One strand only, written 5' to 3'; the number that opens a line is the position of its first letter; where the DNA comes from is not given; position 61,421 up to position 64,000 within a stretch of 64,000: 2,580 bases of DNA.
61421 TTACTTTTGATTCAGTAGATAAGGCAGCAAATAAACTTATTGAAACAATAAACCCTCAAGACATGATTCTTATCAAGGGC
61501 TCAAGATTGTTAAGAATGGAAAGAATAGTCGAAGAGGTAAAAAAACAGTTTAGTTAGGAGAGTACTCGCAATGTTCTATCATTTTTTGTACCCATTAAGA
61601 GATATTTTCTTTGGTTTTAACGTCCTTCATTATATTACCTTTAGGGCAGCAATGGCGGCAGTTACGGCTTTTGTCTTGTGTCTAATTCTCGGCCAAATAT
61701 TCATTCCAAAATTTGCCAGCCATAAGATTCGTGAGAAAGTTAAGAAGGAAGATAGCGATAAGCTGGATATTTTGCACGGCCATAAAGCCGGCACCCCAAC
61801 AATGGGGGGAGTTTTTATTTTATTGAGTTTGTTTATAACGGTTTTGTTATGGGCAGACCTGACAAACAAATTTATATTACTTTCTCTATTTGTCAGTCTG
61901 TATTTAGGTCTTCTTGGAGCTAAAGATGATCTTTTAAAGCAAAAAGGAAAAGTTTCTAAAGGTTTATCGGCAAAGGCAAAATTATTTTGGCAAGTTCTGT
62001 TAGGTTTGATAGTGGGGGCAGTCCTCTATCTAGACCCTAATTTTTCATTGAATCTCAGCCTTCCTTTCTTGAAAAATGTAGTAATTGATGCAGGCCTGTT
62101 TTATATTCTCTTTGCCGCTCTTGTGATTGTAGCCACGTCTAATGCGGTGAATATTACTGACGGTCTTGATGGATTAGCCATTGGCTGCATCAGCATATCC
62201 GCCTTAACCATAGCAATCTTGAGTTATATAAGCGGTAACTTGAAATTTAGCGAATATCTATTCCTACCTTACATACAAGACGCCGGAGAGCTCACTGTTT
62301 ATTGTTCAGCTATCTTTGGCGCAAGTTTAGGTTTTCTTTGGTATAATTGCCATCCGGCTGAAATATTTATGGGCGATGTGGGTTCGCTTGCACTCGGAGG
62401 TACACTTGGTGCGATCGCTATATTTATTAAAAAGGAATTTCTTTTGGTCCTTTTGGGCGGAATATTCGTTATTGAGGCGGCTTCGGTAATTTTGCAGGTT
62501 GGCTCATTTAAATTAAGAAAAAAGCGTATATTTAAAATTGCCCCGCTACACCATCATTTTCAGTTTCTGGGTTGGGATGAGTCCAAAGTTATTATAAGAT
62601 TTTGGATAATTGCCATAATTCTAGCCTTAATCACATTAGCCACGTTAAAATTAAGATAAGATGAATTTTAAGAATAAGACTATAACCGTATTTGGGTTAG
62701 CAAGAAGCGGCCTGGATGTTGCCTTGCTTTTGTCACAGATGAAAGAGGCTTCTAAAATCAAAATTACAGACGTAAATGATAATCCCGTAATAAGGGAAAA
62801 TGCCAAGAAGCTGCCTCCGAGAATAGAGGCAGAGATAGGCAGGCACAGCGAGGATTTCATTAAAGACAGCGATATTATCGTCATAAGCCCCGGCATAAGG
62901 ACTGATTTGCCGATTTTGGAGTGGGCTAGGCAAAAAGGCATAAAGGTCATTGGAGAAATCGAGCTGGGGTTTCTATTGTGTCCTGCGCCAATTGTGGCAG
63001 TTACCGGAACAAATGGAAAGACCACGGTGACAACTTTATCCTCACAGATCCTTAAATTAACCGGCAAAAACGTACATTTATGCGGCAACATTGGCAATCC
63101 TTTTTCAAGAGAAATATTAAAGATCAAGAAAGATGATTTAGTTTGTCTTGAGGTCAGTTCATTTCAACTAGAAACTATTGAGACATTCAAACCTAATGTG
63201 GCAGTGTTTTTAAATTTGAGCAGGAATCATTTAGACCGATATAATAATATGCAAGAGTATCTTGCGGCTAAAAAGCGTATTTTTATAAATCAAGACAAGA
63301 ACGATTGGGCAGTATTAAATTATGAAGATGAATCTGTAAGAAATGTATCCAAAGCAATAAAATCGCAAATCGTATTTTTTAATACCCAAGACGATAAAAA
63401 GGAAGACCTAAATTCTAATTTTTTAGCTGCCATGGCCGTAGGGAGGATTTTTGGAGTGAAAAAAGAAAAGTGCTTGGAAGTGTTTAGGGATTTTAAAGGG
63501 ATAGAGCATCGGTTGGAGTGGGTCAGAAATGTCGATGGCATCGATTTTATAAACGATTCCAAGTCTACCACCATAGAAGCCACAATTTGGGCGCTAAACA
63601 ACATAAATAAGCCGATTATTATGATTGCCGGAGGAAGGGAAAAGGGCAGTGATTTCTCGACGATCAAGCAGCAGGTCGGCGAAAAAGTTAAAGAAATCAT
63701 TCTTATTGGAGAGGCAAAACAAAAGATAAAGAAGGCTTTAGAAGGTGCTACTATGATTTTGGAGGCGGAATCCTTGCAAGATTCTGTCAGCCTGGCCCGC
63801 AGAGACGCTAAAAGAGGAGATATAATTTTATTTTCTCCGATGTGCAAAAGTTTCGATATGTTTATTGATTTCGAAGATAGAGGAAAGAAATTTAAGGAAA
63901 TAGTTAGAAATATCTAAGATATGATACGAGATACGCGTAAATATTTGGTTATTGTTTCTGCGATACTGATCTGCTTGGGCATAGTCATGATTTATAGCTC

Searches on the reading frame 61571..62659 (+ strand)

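Call 97: search_protein_families(library=pfam, proteins=[window:61571-62659:+], max_evalue=0.00001)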
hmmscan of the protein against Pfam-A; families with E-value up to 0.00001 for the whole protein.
window:61571-62659:+ (362 aa): 2 families
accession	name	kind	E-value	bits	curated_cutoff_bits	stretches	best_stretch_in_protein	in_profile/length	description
PF00953.26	Glycos_transf_4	-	4.9e-33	114.8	27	1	105-285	4-158/160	Glycosyl transferase family 4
PF10555.14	MraY_sig1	-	4.2e-06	26.4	20.1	1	72-84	1-13/13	Phospho-N-acetylmuramoyl-pentapeptide-transferase signature 1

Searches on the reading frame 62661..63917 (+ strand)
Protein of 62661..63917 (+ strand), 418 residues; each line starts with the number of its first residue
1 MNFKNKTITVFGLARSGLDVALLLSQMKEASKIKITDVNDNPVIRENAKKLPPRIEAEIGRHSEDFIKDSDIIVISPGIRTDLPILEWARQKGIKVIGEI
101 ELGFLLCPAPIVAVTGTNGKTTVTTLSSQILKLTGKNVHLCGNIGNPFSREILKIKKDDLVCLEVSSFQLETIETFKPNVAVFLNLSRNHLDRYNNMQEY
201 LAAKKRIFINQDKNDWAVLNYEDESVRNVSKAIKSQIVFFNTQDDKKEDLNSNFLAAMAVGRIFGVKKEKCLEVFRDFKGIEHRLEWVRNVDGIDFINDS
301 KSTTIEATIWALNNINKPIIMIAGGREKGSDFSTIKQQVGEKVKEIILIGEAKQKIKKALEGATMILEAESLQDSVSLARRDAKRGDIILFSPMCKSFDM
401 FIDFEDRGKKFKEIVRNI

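Call 97: search_protein_families(library=pfam, proteins=[window:62661-63917:+], max_evalue=0.00001)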
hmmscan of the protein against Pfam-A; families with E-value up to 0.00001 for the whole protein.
window:62661-63917:+ (418 aa): 3 families
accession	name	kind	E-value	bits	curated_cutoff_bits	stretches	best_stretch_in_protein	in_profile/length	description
PF08245.18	Mur_ligase_M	-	3.4e-29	102.7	24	1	114-259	1-163/200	Mur ligase middle domain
PF02875.26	Mur_ligase_C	-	6.4e-13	50.1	28.4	1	283-393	1-125/127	Mur ligase, glutamate ligase domain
PF21799.2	MurD-like_N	-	8.3e-13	48.9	27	1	6-98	1-88/88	Mur ligase MurD-like, N-terminal domain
